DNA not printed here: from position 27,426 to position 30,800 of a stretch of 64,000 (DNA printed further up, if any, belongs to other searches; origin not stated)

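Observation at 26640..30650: IS-flanked three-gene cassette: GHKL-ATPase/DUF3883-nuclease giant protein + 214-aa protein + Cys-heptad peptide (candidate uncharacterised conflict/defence module)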

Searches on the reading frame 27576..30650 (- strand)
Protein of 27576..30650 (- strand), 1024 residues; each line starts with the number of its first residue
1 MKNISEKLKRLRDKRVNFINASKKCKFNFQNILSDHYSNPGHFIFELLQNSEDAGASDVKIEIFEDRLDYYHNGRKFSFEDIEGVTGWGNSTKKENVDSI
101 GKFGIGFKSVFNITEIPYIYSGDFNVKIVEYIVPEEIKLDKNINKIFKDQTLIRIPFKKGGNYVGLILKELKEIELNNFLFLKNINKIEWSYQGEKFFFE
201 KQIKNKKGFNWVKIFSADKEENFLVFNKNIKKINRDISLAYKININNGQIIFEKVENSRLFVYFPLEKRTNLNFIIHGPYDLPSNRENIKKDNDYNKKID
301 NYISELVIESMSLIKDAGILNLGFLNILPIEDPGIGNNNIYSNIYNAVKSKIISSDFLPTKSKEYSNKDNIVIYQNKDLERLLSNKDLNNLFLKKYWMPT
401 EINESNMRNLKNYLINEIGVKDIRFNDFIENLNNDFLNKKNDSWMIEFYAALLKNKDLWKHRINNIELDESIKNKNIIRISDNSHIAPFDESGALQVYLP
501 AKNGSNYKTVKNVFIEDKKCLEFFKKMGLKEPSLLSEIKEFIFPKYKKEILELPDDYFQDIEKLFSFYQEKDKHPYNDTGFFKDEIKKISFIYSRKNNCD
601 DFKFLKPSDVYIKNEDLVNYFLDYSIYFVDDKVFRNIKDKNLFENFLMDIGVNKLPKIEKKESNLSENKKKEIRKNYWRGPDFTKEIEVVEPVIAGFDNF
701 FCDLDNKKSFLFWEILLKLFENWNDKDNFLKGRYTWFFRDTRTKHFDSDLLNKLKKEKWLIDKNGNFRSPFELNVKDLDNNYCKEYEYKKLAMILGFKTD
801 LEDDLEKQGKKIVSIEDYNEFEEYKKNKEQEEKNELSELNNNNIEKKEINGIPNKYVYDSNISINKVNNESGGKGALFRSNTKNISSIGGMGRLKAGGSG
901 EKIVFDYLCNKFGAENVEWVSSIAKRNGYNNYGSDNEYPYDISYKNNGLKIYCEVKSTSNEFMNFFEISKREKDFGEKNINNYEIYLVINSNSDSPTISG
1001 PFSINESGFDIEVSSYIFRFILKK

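Call 3: search_protein_families(library=pfam, proteins=[window:27576-30650:-], max_evalue=0.01)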
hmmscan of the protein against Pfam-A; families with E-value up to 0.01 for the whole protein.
window:27576-30650:- (1024 aa): 3 families
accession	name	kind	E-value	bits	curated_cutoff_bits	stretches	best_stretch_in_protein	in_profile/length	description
PF25794.1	SACS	-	3.9e-18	66.6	32.8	1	29-234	8-231/247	Sacsin domain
PF13020.12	NOV_C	-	6.6e-11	42.6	22.1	1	900-995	1-86/91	Protein NO VEIN, C-terminal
PF13589.12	HATPase_c_3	-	0.0039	17.6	25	0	44-109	7-79/137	Histidine kinase-, DNA gyrase B-, and HSP90-like ATPase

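Call 4: search_protein_families(library=padloc, proteins=[window:27576-30650:-], max_evalue=0.1)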
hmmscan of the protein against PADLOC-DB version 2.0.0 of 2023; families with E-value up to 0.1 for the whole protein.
window:27576-30650:- (1024 aa): 9 families
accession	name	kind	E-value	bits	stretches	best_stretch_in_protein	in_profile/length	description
PDLC03972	TmtA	-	8.9e-75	250.6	2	6-800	5-841/1302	-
PDLC03964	TmtA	-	3.1e-59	199.2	2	44-770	50-816/1538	-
PDLC03968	TmtA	-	4.4e-52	175.1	1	29-495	64-537/1486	-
PDLC03965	TmtA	-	4.2e-36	122.4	3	32-122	24-115/1370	-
PDLC03966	TmtA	-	1.3e-33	114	1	33-410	36-459/1655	-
PDLC03971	TmtA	-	3.1e-22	76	3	41-122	55-145/1782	-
PDLC03970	TmtA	-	1.2e-14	51.3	1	41-114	63-135/1552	-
PDLC03969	TmtA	-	1.2e-08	31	1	89-246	94-261/1563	-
PDLC05008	PDC-S36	-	0.004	14.9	1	938-988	197-248/280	-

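Call 5: search_protein_families(library=ncbifam, proteins=[window:27576-30650:-], max_evalue=0.1)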
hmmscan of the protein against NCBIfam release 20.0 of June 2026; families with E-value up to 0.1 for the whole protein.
window:27576-30650:- (1024 aa): 2 families
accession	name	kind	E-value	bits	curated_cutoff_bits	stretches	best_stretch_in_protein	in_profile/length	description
NF047352.1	P_loop_sacsin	domain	1.8e-23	82.8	50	1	42-120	2-80/80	sacsin N-terminal ATP-binding-like domain-containing protein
NF010683.0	PRK14083.1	equivalog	0.0028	16.2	455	1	31-115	17-122/604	HSP90 family protein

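Call 16: find_homologous_proteins(query=window:27576-30650:-, max_evalue=0.00001)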
Query window:27576-30650:- (1024 aa): 1530 proteins with E <= 0.00001 among 8000 candidates; the best 120 are listed.
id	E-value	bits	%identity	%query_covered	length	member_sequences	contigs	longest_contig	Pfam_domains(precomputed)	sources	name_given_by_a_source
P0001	0.0e+0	2147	95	100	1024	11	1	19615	PF13020.13,PF25794.2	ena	-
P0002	1.7e-172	594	36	97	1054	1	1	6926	PF13020.13,PF25794.2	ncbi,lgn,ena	-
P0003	3.2e-168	580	36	97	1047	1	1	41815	PF13020.13,PF25794.2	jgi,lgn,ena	jgi:hypothetical protein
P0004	5.8e-168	579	34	98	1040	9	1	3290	PF13020.13,PF25794.2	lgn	-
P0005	3.1e-167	577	39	78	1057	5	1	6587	PF13020.13,PF25794.2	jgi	jgi:hypothetical protein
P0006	3.8e-167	576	35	96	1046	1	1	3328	PF13020.13,PF25794.2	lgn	-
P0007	7.6e-166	572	36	97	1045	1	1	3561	PF13020.13,PF25794.2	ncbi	-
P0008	8.0e-166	572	36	97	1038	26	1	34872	PF13020.13,PF25794.2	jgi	jgi:hypothetical protein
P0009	9.2e-166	572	36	97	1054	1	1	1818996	PF13020.13,PF25794.2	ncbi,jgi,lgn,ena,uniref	ncbi:DUF3883 domain-containing protein [Thermodesulfovibrio sp. 3462-1]|jgi:hypothetical protein|uni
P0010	2.3e-164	567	35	97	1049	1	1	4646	PF13020.13,PF25794.2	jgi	-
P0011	2.4e-164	567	40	76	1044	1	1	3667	PF13020.13,PF25794.2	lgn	-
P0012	6.4e-164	566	35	95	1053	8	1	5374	PF13020.13,PF25794.2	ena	-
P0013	2.0e-163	564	36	98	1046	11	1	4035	PF13020.13,PF25794.2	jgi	jgi:hypothetical protein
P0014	2.6e-163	564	35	97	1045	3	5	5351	PF13020.13,PF25794.2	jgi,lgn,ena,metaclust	jgi:hypothetical protein|metaclust:\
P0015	5.9e-163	563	35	97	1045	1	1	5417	PF13020.13,PF25794.2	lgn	-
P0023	1.4e-161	558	35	98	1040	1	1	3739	PF13020.13,PF25794.2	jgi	-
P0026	3.4e-161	557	39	76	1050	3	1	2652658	PF13020.13,PF25794.2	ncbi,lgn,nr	ncbi:MAG: DUF3883 domain-containing protein [Ignavibacteria bacterium]|nr:DUF3883 domain-containing 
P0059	1.1e-155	539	38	83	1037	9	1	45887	PF13020.13,PF25794.2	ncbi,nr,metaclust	ncbi:MAG: hypothetical protein A3I04_00600 [Nitrospinae bacterium RIFCSPLOWO2_02_FULL_39_110]|nr:MAG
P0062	1.4e-155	538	36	97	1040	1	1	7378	PF13020.13,PF25794.2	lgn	-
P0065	7.5e-155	536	34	97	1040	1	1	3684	PF13020.13,PF25794.2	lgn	-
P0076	8.7e-153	529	35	96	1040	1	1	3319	PF13020.13,PF25794.2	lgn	-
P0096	6.7e-150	519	33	97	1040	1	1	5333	PF13020.13,PF25794.2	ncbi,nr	ncbi:MAG: DUF3883 domain-containing protein [Candidatus Delongbacteria bacterium]|nr:DUF3883 domain-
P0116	3.5e-144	500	33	99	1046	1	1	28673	PF13020.13,PF25794.2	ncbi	ncbi:MAG: DUF3883 domain-containing protein [Chloroherpetonaceae bacterium]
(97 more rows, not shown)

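Call 19: find_encoding_contigs(protein=P0001, flank=10000, max_places=4)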
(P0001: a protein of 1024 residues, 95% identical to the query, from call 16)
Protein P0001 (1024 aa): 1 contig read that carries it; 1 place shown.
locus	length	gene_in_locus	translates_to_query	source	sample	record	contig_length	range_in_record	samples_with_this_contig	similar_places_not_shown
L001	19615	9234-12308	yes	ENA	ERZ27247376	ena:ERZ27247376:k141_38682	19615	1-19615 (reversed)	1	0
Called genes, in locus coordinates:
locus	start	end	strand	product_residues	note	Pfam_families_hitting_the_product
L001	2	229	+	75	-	?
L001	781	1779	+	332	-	-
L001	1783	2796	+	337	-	PF00145:DNA_methylase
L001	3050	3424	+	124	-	PF00903:Glyoxalase, PF12681:Glyoxalase_2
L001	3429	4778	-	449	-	PF00239:Resolvase, PF07508:Recombinase, PF13408:Zn_ribbon_recom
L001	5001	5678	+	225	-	PF04471:Mrr_cat, PF13156:Mrr_cat_2, PF22722:NA-iREase1, PF01396:Zn_ribbon_Top1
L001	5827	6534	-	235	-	-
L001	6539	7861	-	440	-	PF02195:ParB_N, PF01555:N6_N4_Mtase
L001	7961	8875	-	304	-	-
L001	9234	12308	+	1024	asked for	PF25794:SACS, PF13020:NOV_C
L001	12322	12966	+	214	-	-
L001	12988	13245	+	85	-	-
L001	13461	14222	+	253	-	-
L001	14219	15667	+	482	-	-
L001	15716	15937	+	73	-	-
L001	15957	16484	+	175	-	PF01661:Macro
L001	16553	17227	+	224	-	-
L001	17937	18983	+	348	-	PF02661:Fic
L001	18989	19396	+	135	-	-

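Call 21: find_encoding_contigs(protein=P0009, flank=6000, max_places=2)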
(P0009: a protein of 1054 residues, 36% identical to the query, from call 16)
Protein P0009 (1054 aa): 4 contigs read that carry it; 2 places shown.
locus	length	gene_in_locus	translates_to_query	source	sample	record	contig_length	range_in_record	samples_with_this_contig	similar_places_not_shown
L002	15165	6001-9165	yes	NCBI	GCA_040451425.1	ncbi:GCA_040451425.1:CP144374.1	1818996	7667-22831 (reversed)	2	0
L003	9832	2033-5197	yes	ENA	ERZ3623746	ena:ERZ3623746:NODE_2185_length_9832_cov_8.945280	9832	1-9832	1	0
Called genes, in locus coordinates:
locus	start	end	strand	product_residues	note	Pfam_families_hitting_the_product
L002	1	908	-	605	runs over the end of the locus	PF01855:POR_N, PF02775:TPP_enzyme_C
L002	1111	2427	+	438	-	PF01555:N6_N4_Mtase, PF00565:SNase (weak)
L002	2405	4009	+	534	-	PF01555:N6_N4_Mtase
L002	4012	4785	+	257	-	PF09520:HinfI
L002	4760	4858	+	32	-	-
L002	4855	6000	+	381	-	PF14236:DruA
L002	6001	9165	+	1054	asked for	PF25794:SACS, PF13020:NOV_C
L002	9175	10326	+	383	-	PF09376:NurA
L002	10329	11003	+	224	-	PF15514:ThaI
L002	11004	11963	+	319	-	PF01555:N6_N4_Mtase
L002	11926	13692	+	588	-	PF13401:AAA_22 (faint), PF01935:DUF87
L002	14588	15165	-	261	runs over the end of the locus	PF00218:IGPS, PF01729:QRPTase_C (weak)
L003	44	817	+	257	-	PF09520:HinfI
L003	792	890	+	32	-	-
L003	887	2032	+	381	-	PF14236:DruA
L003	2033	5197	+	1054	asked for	PF25794:SACS, PF13020:NOV_C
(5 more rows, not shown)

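Call 22: find_encoding_contigs(protein=P0026, flank=6000, max_places=2)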
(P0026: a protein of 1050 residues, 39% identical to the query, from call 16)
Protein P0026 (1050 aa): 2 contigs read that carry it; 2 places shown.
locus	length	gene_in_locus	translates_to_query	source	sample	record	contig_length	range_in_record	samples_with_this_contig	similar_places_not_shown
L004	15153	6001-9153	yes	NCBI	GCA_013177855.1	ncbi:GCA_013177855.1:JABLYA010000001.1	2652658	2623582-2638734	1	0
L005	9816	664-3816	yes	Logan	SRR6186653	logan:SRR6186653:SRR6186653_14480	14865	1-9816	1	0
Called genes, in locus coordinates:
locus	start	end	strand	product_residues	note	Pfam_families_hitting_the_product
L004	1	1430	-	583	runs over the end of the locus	PF02386:TrkH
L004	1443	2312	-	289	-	PF01145:Band_7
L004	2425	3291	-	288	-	PF01904:DUF72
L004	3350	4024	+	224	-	PF07610:DUF1573, PF22544:HYDIN_VesB_CFA65-like_Ig, PF22076:Cep192_D6 (faint), PF22066:Cep192_D8 (weak), PF12371:TMEM131_like_N (weak), PF15780:ASH (weak), PF22544:HYDIN_VesB_CFA65-like_Ig (weak)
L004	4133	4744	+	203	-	PF04264:YceI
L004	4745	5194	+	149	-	PF12802:MarR_2, PF01047:MarR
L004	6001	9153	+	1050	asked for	PF25794:SACS, PF13020:NOV_C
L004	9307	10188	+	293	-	PF00483:NTP_transferase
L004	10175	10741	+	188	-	PF00908:dTDP_sugar_isom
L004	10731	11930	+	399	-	PF01266:DAO, PF07992:Pyr_redox_2 (faint), PF13738:Pyr_redox_3 (faint)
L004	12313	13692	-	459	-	PF02775:TPP_enzyme_C, PF01558:POR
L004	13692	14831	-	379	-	PF01855:POR_N, PF02780:Transketolase_C (weak), PF17147:PFOR_II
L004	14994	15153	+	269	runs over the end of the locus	PF00215:OMPdecase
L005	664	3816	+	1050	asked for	PF25794:SACS, PF13020:NOV_C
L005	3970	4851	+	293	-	PF00483:NTP_transferase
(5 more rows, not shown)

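Call 23: find_encoding_contigs(protein=P0003, flank=6000, max_places=2)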
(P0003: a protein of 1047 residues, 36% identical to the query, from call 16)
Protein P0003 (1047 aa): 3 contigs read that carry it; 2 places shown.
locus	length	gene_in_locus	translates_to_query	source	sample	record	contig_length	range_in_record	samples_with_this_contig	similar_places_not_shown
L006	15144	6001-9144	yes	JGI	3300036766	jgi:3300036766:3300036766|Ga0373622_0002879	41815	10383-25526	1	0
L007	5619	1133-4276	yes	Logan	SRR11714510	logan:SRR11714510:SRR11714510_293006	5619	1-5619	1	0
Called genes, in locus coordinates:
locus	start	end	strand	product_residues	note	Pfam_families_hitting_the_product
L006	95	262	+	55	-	-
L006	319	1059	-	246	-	-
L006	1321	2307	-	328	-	-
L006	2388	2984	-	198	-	PF03167:UDG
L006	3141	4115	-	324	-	-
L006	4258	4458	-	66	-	-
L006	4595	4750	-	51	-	-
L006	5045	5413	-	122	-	PF06262:Zincin_1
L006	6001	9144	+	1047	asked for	PF25794:SACS, PF13020:NOV_C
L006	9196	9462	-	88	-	-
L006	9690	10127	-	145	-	-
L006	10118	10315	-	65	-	PF18929:DUF5678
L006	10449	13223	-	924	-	PF01326:PPDK_N, PF00391:PEP-utilizers, PF02896:PEP-utilizers_C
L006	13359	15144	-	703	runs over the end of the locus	PF02092:tRNA_synt_2f, PF05746:DALR_1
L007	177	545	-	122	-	PF06262:Zincin_1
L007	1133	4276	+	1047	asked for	PF25794:SACS, PF13020:NOV_C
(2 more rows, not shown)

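Call 28: search_protein_families(library=phrogs, proteins=[window:27576-30650:-, L001:13461-14222:+], max_evalue=0.01)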
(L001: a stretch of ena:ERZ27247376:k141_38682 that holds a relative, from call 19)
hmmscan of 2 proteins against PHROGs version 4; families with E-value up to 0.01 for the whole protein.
window:27576-30650:- (1024 aa): 0 families

L001:13461-14222:+ (253 aa): 0 families
